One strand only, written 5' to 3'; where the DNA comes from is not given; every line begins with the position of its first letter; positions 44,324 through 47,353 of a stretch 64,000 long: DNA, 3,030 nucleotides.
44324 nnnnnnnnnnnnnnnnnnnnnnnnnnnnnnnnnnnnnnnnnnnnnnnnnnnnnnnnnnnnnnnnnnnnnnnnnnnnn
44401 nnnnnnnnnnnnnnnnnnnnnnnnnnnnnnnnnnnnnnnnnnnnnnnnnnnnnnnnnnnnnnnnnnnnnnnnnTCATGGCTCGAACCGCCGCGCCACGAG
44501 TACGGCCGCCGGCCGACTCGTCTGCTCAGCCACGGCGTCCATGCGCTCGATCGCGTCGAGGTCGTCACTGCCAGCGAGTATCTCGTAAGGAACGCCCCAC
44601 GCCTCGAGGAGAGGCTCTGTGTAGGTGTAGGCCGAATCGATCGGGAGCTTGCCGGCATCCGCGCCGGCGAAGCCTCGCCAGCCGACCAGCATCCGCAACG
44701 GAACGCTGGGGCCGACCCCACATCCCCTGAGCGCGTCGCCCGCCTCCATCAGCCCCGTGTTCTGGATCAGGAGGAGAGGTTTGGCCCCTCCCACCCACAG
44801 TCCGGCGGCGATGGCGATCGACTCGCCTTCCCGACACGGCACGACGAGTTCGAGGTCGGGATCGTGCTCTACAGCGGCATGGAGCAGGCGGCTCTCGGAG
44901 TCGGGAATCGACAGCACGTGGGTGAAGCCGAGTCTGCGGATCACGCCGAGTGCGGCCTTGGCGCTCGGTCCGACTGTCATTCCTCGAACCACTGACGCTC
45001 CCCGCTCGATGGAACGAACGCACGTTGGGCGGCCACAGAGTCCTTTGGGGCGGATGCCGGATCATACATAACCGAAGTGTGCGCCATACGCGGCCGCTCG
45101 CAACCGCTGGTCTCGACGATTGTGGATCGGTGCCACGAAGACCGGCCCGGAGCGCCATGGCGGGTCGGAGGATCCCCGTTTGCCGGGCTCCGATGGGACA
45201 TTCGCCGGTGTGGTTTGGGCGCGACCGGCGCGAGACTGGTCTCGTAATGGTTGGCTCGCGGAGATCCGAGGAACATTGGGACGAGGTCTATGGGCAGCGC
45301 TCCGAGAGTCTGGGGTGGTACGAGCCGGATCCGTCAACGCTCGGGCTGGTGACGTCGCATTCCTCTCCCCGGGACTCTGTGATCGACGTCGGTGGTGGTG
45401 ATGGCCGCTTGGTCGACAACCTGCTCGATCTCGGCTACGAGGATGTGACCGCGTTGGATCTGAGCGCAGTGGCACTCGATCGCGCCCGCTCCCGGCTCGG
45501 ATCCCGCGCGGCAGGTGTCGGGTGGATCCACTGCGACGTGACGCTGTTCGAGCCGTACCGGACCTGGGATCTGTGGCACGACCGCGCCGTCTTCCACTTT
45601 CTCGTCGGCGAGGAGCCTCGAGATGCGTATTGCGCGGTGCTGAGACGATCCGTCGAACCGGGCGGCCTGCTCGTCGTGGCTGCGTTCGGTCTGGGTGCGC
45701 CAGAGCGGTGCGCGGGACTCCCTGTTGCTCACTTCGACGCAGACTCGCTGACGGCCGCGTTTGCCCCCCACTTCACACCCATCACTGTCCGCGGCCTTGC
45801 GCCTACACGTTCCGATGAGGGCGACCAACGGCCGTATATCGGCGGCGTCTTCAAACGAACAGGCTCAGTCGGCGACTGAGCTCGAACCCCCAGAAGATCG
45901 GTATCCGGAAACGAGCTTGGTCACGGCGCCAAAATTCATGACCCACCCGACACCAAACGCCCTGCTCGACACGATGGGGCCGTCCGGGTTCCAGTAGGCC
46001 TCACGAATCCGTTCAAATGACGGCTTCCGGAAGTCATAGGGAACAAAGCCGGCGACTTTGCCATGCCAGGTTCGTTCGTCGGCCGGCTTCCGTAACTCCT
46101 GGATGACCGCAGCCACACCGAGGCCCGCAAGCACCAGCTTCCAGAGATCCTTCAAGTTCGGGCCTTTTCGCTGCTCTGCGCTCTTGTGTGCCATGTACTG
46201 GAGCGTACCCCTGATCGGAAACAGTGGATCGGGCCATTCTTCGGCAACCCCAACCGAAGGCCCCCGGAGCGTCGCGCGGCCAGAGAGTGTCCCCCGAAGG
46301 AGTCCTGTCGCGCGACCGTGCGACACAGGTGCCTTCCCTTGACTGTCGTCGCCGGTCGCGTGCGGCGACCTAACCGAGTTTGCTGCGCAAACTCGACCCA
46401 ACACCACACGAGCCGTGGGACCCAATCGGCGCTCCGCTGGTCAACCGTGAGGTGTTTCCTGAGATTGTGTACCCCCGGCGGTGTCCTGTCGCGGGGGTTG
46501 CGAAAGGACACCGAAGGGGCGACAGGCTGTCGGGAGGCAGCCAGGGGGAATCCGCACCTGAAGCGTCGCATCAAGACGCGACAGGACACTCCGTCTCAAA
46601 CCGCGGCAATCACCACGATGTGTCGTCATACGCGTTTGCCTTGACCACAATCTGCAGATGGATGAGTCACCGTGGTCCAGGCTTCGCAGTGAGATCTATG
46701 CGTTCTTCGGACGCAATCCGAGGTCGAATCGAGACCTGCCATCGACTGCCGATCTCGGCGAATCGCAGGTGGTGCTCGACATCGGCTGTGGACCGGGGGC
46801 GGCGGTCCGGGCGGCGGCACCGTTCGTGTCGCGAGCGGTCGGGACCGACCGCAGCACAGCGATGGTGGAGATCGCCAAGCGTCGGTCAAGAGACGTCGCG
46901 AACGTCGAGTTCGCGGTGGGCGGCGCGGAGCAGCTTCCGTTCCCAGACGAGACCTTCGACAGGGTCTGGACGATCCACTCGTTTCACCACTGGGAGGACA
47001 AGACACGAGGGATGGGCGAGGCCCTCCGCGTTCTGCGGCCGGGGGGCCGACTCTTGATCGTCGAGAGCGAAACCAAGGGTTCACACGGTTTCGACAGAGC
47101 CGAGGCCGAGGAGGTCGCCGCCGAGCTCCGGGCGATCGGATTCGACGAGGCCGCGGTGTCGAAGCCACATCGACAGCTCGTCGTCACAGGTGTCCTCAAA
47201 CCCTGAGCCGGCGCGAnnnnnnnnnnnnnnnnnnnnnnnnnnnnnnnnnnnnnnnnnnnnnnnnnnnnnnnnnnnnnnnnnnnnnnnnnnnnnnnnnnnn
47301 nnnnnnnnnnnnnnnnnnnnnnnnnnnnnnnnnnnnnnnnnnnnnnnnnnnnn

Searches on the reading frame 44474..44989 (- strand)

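Call 11: search_protein_families(library=pfam, proteins=[window:44474-44989:-], max_evalue=0.001)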
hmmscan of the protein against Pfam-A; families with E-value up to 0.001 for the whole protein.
window:44474-44989:- (171 aa): 1 family
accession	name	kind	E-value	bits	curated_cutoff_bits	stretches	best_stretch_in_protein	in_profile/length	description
PF02776.23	TPP_enzyme_N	-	0.00032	20.9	26.8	0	12-111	6-106/119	Thiamine pyrophosphate enzyme, N-terminal TPP binding domain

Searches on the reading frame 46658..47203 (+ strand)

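Call 11: search_protein_families(library=pfam, proteins=[window:46658-47203:+], max_evalue=0.001)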
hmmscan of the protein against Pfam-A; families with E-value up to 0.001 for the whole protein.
window:46658-47203:+ (182 aa): 10 families
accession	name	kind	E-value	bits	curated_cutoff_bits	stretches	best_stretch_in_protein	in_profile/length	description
PF08241.18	Methyltransf_11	-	8.1e-27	94.1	21.2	1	40-134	1-95/95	Methyltransferase domain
PF13649.12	Methyltransf_25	-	1.1e-23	84.1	27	1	39-130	1-97/97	Methyltransferase domain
PF13847.12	Methyltransf_31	-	4.3e-18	65.8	27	1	36-138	4-113/145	Methyltransferase domain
PF08242.18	Methyltransf_12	-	1.9e-15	57.8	30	1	40-132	1-98/98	Methyltransferase domain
PF01209.24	Ubie_methyltran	-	7.4e-14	52.1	20.1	1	36-140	48-157/233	ubiE/COQ5 methyltransferase family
PF13489.12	Methyltransf_23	-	9.9e-13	48.6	27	1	33-138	20-120/164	Methyltransferase domain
PF03141.22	Methyltransf_29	-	5e-05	22.5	23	1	32-142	114-225/506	Putative S-adenosyl-L-methionine-dependent methyltransferase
PF05175.20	MTS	-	0.00019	21.6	23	1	35-142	31-146/170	Methyltransferase small domain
PF02353.26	CMAS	-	0.00025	20.9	27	1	32-135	59-165/273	Mycolic acid cyclopropane synthetase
PF05148.21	Methyltransf_8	-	0.0004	20.8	27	0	35-173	72-189/219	Hypothetical methyltransferase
